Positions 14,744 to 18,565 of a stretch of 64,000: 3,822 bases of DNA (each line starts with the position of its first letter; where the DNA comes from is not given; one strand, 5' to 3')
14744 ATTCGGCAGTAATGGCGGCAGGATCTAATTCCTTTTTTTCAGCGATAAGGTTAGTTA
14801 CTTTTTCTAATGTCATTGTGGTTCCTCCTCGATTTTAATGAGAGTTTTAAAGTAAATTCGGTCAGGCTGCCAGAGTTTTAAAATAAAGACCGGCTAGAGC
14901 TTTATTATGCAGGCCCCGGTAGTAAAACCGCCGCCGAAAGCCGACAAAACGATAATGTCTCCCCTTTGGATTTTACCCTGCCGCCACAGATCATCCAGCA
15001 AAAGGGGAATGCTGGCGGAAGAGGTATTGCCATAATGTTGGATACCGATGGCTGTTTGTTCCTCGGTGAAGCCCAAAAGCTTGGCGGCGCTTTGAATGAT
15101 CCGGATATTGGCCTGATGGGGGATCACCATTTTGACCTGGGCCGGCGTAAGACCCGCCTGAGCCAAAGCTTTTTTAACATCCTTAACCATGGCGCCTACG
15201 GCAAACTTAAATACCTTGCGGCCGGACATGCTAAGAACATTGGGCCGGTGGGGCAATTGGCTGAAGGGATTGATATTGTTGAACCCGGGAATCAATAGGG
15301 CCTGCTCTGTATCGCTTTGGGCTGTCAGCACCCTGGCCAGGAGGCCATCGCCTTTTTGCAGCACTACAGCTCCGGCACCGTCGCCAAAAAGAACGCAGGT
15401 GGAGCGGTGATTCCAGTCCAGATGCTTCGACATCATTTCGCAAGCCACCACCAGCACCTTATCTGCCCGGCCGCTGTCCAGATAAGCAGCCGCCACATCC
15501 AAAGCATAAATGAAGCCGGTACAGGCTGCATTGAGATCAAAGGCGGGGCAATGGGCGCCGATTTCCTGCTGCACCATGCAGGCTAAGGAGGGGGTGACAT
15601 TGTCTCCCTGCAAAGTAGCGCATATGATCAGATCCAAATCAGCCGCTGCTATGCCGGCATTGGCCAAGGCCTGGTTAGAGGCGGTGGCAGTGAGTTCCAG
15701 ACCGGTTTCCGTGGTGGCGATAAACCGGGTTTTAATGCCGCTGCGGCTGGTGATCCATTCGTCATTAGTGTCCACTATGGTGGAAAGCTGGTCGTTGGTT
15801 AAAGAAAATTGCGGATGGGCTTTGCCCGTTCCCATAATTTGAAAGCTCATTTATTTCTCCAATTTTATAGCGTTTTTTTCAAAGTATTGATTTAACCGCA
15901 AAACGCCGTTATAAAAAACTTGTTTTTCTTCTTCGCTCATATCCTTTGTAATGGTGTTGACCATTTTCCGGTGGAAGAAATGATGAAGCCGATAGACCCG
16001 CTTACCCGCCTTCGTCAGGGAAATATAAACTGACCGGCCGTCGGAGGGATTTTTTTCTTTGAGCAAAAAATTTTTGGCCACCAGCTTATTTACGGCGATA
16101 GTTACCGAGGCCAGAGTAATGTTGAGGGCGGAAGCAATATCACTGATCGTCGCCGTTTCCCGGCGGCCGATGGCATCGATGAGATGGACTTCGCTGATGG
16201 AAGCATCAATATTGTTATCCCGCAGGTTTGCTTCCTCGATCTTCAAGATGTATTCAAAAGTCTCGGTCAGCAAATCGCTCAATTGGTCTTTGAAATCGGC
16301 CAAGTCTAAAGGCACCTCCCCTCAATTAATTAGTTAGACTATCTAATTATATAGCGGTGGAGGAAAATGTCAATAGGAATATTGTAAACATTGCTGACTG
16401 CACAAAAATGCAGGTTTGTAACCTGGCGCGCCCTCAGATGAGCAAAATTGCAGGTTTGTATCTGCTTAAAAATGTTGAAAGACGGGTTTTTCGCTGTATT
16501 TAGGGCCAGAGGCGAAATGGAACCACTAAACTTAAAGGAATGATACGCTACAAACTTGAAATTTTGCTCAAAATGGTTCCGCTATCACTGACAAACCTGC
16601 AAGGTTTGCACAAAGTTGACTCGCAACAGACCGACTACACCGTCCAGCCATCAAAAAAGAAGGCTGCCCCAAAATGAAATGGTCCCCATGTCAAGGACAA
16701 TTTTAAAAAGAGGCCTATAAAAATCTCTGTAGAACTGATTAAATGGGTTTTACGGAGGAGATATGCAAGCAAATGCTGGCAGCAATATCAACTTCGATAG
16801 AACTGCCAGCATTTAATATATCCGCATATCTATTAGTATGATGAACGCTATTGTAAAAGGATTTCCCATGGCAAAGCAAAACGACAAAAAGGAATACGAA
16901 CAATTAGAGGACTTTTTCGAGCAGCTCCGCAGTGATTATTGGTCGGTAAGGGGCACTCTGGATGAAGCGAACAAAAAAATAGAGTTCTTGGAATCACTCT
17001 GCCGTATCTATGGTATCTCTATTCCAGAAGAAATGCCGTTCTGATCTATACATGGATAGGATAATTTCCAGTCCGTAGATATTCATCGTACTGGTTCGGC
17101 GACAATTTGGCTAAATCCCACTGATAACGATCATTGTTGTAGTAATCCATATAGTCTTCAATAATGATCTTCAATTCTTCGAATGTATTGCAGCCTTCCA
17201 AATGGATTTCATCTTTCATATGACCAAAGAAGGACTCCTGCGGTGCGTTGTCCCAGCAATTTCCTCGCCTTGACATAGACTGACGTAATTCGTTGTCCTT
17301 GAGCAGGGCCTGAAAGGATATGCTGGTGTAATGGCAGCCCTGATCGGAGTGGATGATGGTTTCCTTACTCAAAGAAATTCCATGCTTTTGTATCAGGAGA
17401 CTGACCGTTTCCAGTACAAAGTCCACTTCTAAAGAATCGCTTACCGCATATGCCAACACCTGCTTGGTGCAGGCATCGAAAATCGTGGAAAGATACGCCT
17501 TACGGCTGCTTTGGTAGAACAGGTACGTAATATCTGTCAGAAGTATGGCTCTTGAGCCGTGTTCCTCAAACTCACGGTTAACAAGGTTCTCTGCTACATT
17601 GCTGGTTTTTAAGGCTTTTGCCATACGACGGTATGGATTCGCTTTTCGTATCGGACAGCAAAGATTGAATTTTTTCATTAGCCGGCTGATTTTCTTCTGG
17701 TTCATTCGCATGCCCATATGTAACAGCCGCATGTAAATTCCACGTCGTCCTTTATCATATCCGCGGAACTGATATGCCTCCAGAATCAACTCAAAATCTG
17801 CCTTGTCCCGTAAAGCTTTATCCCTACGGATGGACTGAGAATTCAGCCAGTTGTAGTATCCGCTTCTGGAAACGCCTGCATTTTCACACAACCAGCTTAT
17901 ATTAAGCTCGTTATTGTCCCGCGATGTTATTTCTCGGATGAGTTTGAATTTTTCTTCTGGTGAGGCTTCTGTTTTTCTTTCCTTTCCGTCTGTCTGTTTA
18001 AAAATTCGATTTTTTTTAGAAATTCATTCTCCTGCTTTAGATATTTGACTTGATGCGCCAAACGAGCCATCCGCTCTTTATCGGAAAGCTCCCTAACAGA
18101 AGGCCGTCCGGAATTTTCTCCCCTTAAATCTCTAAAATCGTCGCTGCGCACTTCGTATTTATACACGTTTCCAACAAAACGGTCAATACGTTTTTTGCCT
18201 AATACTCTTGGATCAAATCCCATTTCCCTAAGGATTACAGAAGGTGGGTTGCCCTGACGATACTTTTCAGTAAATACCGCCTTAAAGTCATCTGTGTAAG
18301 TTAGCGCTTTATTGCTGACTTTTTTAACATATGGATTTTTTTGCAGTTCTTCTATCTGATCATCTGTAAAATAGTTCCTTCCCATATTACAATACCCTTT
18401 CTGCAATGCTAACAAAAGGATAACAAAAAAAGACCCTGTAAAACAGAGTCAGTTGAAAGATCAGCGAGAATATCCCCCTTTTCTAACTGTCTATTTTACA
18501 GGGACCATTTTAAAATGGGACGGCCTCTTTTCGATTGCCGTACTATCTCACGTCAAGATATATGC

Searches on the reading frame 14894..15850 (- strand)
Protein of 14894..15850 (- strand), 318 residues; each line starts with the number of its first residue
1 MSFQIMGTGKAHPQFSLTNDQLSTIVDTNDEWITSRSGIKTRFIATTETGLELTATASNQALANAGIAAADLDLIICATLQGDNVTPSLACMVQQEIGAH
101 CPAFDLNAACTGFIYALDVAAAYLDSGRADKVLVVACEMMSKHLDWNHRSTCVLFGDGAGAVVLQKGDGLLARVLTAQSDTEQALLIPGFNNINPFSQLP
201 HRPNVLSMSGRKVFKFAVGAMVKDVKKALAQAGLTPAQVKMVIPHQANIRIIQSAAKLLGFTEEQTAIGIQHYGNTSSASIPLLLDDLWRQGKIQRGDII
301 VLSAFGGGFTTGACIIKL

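Call 8: search_protein_families(library=pfam, proteins=[window:14894-15850:-])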
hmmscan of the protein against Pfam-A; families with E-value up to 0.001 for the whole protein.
window:14894-15850:- (318 aa): 6 families
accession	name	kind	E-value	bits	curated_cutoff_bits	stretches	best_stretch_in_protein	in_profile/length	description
PF08541.16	ACP_syn_III_C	-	4.1e-34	117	26.6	1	229-317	1-89/90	3-Oxoacyl-[acyl-carrier-protein (ACP)] synthase III C terminal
PF08545.16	ACP_syn_III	-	1.5e-29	102.1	24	1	104-177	1-74/80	3-Oxoacyl-[acyl-carrier-protein (ACP)] synthase III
PF00108.29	Thiolase_N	-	1.4e-07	31.6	26.4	1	50-143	23-118/260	Thiolase, N-terminal domain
PF08392.18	FAE1_CUT1_RppA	-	6.8e-05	22.8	27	1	53-164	86-203/290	FAE1/Type III polyketide synthase-like protein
PF00109.32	ketoacyl-synt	-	8.1e-05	22.8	20.8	0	88-146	152-210/252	Beta-ketoacyl synthase, N-terminal domain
PF07451.17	SpoVAD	-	0.00013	21.3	22.1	1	52-137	53-133/329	Stage V sporulation protein AD (SpoVAD)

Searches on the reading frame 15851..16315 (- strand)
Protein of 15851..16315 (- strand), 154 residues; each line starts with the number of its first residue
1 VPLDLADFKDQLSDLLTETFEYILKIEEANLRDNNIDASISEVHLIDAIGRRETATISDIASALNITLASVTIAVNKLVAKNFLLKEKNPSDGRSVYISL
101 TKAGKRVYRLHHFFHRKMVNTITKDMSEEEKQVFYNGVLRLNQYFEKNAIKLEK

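Call 8: search_protein_families(library=pfam, proteins=[window:15851-16315:-])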
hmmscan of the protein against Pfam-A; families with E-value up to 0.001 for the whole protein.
window:15851-16315:- (154 aa): 4 families
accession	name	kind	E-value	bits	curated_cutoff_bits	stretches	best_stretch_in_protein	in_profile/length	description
PF01047.28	MarR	-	1.9e-11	44.1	24.6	1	39-96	2-59/59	MarR family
PF12802.13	MarR_2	-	2.6e-09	37.5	27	1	41-95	6-61/61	MarR family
PF13463.12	HTH_27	-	2.1e-06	28.3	22.2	1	41-104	4-68/68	Winged helix DNA-binding domain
PF22381.2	Staph_reg_Sar_Rot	-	8.3e-06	26.3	27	1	60-106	31-80/85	Transcriptional regulator SarA/Rot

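Call 58: find_homologous_proteins(query=window:15851-16315:-, max_evalue=1e-15)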
Query window:15851-16315:- (154 aa): 13 proteins with E <= 1e-15 among 40 candidates.
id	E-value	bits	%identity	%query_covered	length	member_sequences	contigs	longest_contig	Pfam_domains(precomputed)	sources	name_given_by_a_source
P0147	8.7e-83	293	93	97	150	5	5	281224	PF01047.29,PF13463.13,PF12802.14,PF22381.3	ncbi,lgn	-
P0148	6.7e-47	177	57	98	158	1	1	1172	PF01047.29,PF12802.14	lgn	-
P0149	2.6e-46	175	58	92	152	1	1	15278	PF01047.29,PF13463.13,PF13601.13,PF12802.14,PF22381.3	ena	-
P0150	1.0e-43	167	54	95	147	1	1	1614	PF01047.29,PF13463.13,PF12802.14,PF22381.3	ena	-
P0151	1.4e-43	166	54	97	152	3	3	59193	PF01047.29,PF12802.14,PF22381.3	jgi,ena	jgi:Transcriptional regulators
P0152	1.8e-43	166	54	97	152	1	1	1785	PF01047.29,PF12802.14,PF22381.3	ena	-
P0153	5.8e-41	158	54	95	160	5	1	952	PF01047.29,PF12802.14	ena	-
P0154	9.3e-41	157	54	92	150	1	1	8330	PF01047.29,PF12802.14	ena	-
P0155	1.2e-40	157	55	94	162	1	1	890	PF01047.29,PF12802.14,PF01325.26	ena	-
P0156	2.7e-40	156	53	97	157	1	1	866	PF01047.29,PF13463.13,PF12802.14,PF22381.3,PF21984.3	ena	-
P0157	3.3e-40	155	52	95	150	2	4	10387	PF01047.29,PF12802.14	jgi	jgi:Transcriptional regulators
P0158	1.2e-38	150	51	92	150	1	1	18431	PF01047.29,PF13463.13,PF12802.14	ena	-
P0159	6.6e-34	135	48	97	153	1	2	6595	PF01047.29,PF13463.13,PF12802.14,PF22381.3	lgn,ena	-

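Call 59: find_encoding_contigs(protein=P0147, flank=5000, max_places=5)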
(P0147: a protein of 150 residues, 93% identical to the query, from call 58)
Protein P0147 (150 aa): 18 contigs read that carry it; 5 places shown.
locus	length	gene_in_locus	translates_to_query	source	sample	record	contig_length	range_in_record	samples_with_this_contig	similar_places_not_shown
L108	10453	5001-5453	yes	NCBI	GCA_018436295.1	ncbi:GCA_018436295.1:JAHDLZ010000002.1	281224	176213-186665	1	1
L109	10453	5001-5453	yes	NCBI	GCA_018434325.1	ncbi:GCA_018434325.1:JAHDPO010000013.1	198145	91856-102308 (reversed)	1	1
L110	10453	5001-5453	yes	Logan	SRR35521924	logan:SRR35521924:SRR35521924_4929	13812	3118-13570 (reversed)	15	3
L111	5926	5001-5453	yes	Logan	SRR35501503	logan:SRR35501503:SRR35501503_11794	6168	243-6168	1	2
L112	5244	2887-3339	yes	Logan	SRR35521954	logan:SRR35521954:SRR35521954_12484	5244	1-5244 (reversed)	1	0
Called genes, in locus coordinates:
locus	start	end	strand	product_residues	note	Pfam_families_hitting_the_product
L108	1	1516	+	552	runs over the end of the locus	PF00920:ILVD_EDD_N, PF24877:ILV_EDD_C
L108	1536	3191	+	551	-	PF00920:ILVD_EDD_N, PF24877:ILV_EDD_C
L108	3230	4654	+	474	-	PF00158:Sigma54_activat, PF14532:Sigma54_activ_2, PF07728:AAA_5 (weak), PF25601:AAA_lid_14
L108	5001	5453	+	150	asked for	PF22381:Staph_reg_Sar_Rot (weak), PF12802:MarR_2, PF01047:MarR, PF13463:HTH_27 (weak)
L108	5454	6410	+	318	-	PF00108:Thiolase_N (weak), PF08545:ACP_syn_III, PF08541:ACP_syn_III_C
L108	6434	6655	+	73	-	PF00550:PP-binding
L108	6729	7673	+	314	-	PF00478:IMPDH (faint), PF03060:NMO, PF01180:DHO_dh (faint), PF03060:NMO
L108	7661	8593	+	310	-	PF00698:Acyl_transf_1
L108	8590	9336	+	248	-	PF00106:adh_short, PF08659:KR, PF01370:Epimerase (weak), PF13561:adh_short_C2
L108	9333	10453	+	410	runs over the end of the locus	PF00109:ketoacyl-synt, PF02801:Ketoacyl-synt_C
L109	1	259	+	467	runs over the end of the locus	-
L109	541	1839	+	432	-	PF02133:Transp_cyt_pur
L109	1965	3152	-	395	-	PF04909:Amidohydro_2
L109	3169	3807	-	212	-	-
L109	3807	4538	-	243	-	PF00037:Fer4 (weak), PF12837:Fer4_6 (weak), PF13237:Fer4_10 (weak), PF14697:Fer4_21 (weak)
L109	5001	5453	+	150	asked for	PF22381:Staph_reg_Sar_Rot (weak), PF12802:MarR_2, PF01047:MarR, PF13463:HTH_27 (weak)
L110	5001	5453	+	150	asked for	PF22381:Staph_reg_Sar_Rot (weak), PF12802:MarR_2, PF01047:MarR, PF13463:HTH_27 (weak)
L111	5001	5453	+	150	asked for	PF22381:Staph_reg_Sar_Rot (weak), PF12802:MarR_2, PF01047:MarR, PF13463:HTH_27 (weak)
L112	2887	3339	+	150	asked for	PF22381:Staph_reg_Sar_Rot (weak), PF12802:MarR_2, PF01047:MarR, PF13463:HTH_27 (weak)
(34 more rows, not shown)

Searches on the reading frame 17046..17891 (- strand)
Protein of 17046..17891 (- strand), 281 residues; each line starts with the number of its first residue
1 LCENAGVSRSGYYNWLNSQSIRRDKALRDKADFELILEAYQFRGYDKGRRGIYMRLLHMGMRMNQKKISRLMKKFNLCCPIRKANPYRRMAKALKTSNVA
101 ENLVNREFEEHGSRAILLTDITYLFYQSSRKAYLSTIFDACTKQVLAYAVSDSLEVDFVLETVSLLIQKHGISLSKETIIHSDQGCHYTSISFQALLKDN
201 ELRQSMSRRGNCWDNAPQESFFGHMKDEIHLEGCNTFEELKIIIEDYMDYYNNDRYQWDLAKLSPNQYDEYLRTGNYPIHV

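Call 8: search_protein_families(library=pfam, proteins=[window:17046-17891:-])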
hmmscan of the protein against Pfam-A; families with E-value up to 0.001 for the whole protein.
window:17046-17891:- (281 aa): 4 families
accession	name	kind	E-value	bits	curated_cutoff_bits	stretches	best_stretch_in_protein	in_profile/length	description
PF13333.12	rve_2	-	1.6e-16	60.6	22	1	219-269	1-52/56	Integrase core domain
PF00665.32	rve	-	1.1e-15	58.1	32.6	1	115-212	6-102/102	Integrase core domain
PF13276.12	HTH_21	-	3.1e-10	40.6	28.1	1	29-84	3-59/60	HTH-like domain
PF13683.12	rve_3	-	1.2e-08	35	26.5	1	202-255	3-57/67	Integrase core domain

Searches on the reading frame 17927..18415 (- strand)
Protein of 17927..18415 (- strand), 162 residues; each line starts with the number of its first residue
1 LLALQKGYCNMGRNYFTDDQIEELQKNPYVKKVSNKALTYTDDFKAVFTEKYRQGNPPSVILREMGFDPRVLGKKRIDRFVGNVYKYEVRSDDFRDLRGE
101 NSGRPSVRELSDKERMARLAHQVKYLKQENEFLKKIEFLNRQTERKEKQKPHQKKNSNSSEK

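Call 8: search_protein_families(library=pfam, proteins=[window:17927-18415:-])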
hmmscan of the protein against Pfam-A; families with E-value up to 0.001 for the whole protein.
window:17927-18415:- (162 aa): 1 family
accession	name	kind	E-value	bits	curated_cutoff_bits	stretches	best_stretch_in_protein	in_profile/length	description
PF20310.4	HTH_Tnp_2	-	3.8e-18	66.1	23.8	1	12-141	2-129/131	Transposon related HTH domain protein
